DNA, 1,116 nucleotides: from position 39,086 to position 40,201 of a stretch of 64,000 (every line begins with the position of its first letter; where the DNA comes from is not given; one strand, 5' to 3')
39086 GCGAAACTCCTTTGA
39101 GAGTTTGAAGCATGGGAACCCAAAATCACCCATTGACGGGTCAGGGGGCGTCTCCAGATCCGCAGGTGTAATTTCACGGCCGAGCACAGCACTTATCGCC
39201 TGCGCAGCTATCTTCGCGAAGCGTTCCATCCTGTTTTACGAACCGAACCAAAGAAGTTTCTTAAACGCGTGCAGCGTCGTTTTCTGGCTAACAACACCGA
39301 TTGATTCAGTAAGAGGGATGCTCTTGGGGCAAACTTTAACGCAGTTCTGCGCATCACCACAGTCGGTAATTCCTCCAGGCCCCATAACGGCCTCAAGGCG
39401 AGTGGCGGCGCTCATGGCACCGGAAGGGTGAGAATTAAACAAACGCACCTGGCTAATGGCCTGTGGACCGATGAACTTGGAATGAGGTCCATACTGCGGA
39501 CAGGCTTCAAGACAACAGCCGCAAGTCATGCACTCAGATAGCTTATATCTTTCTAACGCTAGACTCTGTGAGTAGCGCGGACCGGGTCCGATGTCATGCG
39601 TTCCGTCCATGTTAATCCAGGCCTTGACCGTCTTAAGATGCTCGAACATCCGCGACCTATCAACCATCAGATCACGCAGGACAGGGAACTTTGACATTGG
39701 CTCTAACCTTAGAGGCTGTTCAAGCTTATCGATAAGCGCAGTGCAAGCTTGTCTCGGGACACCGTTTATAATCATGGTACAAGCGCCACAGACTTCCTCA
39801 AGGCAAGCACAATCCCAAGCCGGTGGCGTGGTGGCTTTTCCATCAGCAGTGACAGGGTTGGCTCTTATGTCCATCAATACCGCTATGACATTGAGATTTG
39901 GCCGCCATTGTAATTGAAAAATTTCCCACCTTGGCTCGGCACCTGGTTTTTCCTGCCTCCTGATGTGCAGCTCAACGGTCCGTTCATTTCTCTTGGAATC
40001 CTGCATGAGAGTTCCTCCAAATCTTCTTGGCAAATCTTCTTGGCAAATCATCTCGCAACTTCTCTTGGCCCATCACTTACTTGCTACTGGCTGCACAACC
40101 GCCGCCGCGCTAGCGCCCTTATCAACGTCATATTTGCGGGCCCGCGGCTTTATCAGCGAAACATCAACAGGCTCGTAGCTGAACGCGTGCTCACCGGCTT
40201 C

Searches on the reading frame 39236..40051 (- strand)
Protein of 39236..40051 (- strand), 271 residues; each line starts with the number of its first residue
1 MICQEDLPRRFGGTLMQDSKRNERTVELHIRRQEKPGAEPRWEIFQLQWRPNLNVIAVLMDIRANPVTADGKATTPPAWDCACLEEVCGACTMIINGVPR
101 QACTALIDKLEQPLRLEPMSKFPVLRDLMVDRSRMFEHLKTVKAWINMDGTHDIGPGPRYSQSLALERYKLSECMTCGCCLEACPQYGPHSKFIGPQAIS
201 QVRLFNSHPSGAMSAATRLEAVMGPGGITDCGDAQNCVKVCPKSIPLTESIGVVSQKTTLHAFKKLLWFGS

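Call 48: search_protein_families(library=pfam, proteins=[window:39236-40051:-], max_evalue=0.001)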
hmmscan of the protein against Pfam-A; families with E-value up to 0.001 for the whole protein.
window:39236-40051:- (271 aa): 7 families
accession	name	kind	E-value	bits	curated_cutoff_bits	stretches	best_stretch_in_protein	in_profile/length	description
PF13085.11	Fer2_3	-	2.2e-27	95.6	27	1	28-137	2-107/107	2Fe-2S iron-sulfur cluster binding domain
PF13183.11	Fer4_8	-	2.1e-07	31.8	27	1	171-245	2-68/68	4Fe-4S dicluster domain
PF13187.11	Fer4_9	-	3.8e-06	27.3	27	0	163-186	34-49/52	4Fe-4S dicluster domain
PF13534.11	Fer4_17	-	1.3e-05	26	22.2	1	173-245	1-60/61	4Fe-4S dicluster domain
PF12838.12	Fer4_7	-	5.3e-05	24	27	0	168-186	32-50/52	4Fe-4S dicluster domain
PF13237.11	Fer4_10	-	0.00044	20.5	25.5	0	167-185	35-53/53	4Fe-4S dicluster domain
PF13746.11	Fer4_18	-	0.00094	19.8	27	0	226-249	56-79/114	4Fe-4S dicluster domain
